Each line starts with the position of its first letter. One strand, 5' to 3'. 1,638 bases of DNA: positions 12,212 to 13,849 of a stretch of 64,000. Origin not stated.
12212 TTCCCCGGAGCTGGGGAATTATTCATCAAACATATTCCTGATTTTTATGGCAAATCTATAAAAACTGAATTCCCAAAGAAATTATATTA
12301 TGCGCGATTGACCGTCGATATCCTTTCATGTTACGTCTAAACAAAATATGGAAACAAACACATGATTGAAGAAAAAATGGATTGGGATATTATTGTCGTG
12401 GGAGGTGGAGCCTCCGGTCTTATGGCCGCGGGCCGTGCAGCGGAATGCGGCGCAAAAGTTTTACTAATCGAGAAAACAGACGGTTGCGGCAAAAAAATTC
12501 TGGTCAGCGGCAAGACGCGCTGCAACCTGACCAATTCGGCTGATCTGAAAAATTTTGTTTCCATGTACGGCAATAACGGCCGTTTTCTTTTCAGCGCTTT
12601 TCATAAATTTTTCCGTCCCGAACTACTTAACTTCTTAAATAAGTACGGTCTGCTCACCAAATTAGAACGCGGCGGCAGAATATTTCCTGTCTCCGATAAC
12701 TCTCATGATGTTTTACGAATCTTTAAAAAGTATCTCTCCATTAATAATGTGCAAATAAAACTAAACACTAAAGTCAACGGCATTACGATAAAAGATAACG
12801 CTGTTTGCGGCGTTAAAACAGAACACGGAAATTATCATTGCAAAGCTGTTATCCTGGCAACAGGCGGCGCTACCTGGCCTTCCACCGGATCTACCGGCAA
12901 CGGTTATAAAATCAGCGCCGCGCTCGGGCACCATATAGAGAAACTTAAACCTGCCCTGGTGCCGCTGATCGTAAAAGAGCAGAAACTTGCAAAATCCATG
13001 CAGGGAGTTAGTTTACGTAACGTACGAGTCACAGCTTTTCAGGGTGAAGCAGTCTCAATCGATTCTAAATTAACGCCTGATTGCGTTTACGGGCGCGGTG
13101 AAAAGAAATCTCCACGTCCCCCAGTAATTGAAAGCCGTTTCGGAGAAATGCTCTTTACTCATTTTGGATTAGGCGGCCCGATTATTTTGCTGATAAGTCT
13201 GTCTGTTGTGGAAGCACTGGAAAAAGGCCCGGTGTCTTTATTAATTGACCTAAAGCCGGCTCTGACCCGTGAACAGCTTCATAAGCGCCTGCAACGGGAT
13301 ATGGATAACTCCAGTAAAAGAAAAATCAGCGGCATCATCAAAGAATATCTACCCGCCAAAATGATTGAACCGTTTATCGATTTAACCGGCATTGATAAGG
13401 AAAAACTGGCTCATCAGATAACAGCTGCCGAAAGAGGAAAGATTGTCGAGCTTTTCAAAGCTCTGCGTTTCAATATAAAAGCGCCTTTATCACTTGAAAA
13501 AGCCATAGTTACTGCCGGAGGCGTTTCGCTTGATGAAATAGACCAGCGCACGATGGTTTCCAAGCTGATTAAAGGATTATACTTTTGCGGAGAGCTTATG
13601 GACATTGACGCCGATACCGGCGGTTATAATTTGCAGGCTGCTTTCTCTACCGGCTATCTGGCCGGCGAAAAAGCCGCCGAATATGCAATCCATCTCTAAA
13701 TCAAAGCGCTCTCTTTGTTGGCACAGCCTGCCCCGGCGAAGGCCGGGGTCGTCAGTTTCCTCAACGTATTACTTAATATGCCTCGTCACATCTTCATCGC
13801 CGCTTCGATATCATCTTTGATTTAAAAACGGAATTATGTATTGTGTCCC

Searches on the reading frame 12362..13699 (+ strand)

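Call 3: search_protein_families(library=pfam, proteins=[window:12362-13699:+], max_evalue=0.01)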
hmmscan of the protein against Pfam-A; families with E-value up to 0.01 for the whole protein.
window:12362-13699:+ (445 aa): 15 families
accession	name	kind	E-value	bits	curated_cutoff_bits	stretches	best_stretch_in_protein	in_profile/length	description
PF03486.20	HI0933_like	-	1.7e-83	280.3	50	1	9-436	2-243/244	HI0933-like protein Rossmann domain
PF22780.1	HI0933_like_1st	-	1.3e-33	116.6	27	1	257-383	37-165/165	HI0933-like protein barrel and H2TH domain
PF00890.30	FAD_binding_2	-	1.3e-12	48.1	20.4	1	9-43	1-35/414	FAD binding domain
PF12831.13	FAD_oxidored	-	1.8e-11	44.5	27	1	9-169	1-146/416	FAD dependent oxidoreductase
PF13738.12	Pyr_redox_3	-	3.8e-10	39.9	30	1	116-174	82-139/305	Pyridine nucleotide-disulphide oxidoreductase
PF01134.28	GIDA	-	3.8e-10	39.8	22.1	1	9-43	1-36/391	Glucose inhibited division protein A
PF01266.30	DAO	-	4.6e-10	40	27.9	2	9-43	1-35/353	FAD dependent oxidoreductase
PF07992.20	Pyr_redox_2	-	7.9e-09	35.8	26.1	1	9-171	2-111/291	Pyridine nucleotide-disulphide oxidoreductase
PF00070.33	Pyr_redox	-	1.6e-07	32.2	22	1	10-40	2-32/82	Pyridine nucleotide-disulphide oxidoreductase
PF13450.12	NAD_binding_8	-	8.3e-06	26.4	21.9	1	12-43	1-32/68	NAD(P)-binding Rossmann-like domain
PF01946.23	Thi4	-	1.8e-05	24.6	26.2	1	4-43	14-54/235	Thi4 family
PF13454.12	NAD_binding_9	-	0.0025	18.2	21.8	0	12-168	2-153/155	FAD-NAD(P)-binding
PF01494.25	FAD_binding_3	-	0.0038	17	22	1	8-40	2-34/349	FAD binding domain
PF01593.30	Amino_oxidase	-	0.0038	17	19.8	0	79-168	165-255/443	Flavin containing amine oxidoreductase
PF05834.18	Lycopene_cycl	-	0.0063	16.1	23.4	0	9-41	1-35/380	Lycopene cyclase protein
